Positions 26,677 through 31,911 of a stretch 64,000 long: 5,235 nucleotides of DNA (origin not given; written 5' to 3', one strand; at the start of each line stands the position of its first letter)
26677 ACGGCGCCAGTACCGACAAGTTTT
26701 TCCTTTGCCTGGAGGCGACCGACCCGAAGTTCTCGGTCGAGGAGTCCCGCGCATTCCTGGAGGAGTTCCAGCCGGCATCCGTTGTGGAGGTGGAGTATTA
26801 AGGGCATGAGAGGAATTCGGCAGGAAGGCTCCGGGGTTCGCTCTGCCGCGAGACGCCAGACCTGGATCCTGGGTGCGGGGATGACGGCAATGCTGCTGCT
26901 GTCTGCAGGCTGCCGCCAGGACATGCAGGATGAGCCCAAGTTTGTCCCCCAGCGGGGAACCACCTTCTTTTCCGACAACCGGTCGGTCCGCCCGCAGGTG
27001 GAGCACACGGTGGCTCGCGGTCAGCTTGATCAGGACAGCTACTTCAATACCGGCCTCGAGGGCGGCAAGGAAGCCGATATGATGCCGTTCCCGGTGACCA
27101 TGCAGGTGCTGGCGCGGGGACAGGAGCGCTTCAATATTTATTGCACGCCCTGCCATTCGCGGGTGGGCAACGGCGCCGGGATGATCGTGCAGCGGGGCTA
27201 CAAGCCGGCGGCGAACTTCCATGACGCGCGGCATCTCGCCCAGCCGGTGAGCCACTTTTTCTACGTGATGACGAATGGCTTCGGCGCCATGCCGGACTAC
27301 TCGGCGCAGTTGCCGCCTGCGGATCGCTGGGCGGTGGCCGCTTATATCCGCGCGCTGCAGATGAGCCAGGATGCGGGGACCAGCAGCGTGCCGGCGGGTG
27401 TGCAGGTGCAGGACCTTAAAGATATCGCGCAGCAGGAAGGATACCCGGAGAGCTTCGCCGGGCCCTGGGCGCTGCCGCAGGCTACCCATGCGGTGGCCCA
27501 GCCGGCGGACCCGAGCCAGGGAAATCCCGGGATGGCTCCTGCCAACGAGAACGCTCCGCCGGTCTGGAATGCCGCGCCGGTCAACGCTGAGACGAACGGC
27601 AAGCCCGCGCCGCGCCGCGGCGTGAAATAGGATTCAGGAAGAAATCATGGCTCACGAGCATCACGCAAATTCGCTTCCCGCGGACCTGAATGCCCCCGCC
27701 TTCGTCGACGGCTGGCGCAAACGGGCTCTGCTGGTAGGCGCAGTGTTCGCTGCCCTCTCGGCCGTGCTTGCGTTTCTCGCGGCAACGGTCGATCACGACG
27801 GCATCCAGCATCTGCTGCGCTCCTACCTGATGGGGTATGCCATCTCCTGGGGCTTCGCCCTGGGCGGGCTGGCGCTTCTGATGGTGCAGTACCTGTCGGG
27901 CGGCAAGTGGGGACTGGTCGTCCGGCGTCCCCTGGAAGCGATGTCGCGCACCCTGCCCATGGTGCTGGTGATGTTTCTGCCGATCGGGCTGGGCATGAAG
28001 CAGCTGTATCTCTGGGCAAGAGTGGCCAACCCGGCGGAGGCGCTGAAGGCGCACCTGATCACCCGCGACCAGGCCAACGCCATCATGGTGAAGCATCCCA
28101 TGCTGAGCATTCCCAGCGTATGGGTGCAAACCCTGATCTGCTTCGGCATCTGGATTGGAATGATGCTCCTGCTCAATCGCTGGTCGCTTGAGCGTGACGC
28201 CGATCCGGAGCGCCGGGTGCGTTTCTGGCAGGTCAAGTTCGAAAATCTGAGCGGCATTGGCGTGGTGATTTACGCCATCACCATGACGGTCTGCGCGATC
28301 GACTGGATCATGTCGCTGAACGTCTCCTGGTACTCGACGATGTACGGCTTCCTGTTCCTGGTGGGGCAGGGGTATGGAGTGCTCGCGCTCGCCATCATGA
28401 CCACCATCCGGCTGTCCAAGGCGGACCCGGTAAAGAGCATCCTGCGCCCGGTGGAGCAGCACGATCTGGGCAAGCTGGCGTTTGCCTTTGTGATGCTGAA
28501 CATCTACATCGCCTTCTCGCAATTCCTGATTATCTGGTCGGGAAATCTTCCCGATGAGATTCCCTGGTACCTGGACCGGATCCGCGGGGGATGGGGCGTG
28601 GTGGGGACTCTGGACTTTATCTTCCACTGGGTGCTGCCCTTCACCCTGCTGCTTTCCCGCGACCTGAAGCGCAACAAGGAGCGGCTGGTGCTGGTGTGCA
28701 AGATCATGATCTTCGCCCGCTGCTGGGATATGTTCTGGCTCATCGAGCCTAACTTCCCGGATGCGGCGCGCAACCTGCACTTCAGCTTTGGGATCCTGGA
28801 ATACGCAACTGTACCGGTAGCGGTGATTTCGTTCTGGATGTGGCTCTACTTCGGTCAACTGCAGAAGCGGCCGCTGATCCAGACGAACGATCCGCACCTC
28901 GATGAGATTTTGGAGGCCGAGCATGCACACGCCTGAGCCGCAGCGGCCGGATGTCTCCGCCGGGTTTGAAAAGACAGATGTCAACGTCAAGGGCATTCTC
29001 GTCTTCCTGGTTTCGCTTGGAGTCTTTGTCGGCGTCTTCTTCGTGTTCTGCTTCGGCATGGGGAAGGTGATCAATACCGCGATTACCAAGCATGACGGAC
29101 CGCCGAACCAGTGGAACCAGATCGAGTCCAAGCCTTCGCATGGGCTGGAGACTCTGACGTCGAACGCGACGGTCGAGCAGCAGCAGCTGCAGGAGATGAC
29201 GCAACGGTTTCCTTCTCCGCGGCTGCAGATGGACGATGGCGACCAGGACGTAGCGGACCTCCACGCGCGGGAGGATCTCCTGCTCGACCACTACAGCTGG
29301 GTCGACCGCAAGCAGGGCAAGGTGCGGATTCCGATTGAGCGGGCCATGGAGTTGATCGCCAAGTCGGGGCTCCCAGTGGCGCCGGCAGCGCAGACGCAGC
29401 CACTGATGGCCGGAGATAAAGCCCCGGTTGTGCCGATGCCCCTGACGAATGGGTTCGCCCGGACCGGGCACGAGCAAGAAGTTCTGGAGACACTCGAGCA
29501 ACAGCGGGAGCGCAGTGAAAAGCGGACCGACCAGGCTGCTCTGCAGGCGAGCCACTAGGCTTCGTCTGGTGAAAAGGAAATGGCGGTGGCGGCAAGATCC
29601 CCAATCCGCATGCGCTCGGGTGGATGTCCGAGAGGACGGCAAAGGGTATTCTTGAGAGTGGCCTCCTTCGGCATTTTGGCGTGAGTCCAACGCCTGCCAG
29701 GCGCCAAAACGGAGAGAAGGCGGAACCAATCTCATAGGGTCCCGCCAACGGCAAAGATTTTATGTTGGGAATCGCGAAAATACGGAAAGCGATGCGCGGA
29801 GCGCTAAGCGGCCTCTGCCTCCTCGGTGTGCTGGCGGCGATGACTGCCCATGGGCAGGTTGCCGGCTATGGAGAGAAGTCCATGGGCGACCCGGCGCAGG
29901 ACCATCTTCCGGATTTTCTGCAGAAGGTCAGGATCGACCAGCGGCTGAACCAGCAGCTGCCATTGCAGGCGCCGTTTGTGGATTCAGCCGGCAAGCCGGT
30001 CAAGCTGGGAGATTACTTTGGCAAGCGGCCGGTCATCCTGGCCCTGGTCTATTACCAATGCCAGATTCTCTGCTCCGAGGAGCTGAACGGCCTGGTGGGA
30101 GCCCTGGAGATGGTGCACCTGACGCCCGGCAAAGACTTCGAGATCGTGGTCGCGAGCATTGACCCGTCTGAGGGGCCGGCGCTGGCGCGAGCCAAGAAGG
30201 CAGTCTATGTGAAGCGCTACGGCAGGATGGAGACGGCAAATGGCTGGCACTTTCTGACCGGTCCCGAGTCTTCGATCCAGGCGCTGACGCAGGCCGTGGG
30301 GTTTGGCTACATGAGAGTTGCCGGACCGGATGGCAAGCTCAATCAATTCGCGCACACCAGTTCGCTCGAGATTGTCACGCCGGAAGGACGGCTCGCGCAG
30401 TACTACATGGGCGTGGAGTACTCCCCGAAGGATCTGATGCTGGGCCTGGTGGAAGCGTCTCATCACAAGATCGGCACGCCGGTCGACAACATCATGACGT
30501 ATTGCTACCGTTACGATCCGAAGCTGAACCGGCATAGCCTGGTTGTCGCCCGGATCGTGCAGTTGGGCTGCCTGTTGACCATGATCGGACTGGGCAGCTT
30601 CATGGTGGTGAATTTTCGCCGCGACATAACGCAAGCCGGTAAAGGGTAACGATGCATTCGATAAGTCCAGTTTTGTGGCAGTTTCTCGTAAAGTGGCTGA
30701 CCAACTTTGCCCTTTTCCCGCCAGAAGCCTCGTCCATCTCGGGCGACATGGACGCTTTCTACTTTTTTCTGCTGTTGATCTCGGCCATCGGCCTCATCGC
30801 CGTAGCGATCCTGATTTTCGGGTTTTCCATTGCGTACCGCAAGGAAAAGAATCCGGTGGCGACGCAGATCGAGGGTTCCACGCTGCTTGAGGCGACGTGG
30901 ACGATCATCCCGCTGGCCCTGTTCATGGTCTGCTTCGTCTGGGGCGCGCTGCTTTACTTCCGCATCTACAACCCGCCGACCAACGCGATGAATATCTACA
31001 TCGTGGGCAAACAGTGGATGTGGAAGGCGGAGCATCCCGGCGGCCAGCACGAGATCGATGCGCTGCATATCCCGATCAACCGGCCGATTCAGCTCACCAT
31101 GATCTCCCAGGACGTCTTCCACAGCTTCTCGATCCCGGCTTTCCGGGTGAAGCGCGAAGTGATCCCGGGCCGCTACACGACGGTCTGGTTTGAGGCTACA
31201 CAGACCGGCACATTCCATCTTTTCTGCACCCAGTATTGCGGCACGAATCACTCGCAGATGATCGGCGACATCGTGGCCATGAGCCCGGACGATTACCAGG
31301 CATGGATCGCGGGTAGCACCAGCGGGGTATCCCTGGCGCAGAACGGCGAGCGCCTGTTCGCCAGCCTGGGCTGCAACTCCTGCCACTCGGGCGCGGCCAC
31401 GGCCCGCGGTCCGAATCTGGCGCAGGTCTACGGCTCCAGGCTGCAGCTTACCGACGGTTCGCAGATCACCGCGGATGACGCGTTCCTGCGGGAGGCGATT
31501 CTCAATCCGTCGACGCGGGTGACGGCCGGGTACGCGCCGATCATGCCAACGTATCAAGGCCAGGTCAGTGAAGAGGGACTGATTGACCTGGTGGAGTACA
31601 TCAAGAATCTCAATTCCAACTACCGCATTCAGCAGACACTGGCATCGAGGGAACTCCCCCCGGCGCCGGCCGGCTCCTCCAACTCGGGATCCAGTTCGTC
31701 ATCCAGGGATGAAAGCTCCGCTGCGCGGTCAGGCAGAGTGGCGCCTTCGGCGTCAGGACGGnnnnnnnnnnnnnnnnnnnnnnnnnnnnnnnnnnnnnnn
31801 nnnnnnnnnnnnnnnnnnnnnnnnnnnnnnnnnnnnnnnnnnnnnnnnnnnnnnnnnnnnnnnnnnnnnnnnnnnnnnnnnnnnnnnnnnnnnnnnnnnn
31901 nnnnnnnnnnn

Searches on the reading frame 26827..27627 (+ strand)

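Call 24: search_protein_families(library=pfam, proteins=[window:26827-27627:+], max_evalue=0.001)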
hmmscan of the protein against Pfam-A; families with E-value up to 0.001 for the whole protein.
window:26827-27627:+ (267 aa): 2 families
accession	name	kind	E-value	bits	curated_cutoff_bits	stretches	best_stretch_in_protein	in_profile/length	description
PF13442.11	Cytochrome_CBB3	-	4.8e-12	46.5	27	1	95-174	3-68/68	Cytochrome C oxidase, cbb3-type, subunit III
PF00034.26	Cytochrom_C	-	7.7e-05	24.4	21.3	1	96-177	2-89/90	Cytochrome c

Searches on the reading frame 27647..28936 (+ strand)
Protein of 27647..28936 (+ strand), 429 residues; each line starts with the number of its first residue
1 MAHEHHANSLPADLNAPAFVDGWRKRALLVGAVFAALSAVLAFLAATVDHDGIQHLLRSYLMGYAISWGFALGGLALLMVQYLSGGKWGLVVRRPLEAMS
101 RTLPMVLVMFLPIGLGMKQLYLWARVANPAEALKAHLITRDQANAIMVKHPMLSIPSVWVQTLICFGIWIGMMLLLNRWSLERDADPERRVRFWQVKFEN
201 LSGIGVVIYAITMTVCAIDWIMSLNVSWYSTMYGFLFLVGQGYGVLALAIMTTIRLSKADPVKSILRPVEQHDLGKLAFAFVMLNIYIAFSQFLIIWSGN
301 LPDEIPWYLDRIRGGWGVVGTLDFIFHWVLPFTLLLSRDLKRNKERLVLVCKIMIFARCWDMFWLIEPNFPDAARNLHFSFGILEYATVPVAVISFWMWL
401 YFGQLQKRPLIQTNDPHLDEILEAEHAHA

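Call 24: search_protein_families(library=pfam, proteins=[window:27647-28933:+], max_evalue=0.001)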
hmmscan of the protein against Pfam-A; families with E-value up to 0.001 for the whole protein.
window:27647-28933:+ (429 aa): 0 families

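Call 44: find_encoding_contigs(protein=window:27647-28936:+, flank=10000, max_places=10)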
Protein window:27647-28936:+ (429 aa): 4 contigs read that carry it; 4 places shown.
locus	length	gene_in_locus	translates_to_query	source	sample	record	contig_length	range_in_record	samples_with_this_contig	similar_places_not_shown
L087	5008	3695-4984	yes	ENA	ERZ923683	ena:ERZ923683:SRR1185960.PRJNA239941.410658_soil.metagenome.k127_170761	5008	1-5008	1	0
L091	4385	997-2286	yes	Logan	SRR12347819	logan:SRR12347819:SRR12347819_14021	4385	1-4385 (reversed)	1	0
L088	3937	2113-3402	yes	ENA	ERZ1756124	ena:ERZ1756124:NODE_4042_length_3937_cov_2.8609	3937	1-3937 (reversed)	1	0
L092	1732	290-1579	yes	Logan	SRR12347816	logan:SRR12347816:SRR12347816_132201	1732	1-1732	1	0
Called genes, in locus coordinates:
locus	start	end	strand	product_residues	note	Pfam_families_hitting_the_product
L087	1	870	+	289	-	?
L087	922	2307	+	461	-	PF03916:NrfD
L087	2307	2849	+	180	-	PF11821:ActD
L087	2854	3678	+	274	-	PF13442:Cytochrome_CBB3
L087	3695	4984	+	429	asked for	-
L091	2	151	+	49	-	?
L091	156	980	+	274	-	PF13442:Cytochrome_CBB3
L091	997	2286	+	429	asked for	-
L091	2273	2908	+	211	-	-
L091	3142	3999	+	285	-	PF02630:SCO1-SenC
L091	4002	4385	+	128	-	?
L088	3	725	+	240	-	?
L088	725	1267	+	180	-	PF11821:ActD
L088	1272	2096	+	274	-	PF13442:Cytochrome_CBB3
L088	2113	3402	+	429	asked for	-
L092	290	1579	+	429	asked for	-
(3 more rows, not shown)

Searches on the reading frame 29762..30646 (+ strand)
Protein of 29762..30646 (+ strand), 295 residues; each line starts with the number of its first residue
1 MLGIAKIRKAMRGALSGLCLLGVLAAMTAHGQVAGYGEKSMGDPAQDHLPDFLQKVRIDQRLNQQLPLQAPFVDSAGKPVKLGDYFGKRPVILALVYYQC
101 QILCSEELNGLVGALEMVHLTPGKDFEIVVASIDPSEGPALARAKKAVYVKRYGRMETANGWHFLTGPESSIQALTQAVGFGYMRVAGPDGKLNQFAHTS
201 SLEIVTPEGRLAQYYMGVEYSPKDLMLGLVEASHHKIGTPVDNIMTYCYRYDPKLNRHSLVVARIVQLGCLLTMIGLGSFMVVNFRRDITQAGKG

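Call 24: search_protein_families(library=pfam, proteins=[window:29762-30646:+], max_evalue=0.001)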
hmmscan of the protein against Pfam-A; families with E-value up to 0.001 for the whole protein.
window:29762-30646:+ (295 aa): 1 family
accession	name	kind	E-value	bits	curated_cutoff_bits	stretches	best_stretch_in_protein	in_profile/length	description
PF02630.20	SCO1-SenC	-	3.5e-08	33.9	22.8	1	72-210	6-133/134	SCO1/SenC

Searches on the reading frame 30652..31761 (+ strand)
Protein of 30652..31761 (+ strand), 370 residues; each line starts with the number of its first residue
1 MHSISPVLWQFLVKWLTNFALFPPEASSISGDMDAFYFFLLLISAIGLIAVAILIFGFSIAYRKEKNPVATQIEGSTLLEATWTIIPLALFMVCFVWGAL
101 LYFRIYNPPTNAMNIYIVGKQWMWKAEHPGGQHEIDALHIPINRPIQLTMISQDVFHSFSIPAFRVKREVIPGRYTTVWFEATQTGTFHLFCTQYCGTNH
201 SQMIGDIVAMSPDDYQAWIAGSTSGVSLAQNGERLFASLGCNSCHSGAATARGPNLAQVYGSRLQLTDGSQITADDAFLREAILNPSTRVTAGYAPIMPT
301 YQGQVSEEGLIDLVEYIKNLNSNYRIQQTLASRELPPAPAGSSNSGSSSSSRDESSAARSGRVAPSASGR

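Call 24: search_protein_families(library=pfam, proteins=[window:30652-31761:+], max_evalue=0.001)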
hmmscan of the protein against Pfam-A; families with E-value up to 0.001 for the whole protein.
window:30652-31761:+ (370 aa): 5 families
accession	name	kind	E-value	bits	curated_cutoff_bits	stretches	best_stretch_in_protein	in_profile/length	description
PF00116.26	COX2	-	4.7e-17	62.5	22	1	138-203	48-113/120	Cytochrome C oxidase subunit II, periplasmic domain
PF02790.20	COX2_TM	-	1.8e-06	28.4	22.8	1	22-92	8-79/88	Cytochrome C oxidase subunit II, transmembrane domain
PF00034.26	Cytochrom_C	-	3.2e-06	28.8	21.3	1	229-320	1-89/90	Cytochrome c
PF13442.11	Cytochrome_CBB3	-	4.5e-06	27.3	27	1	229-317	3-68/68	Cytochrome C oxidase, cbb3-type, subunit III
PF13473.12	Cupredoxin_1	-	5.5e-05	23.6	27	1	132-193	31-93/104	Cupredoxin-like domain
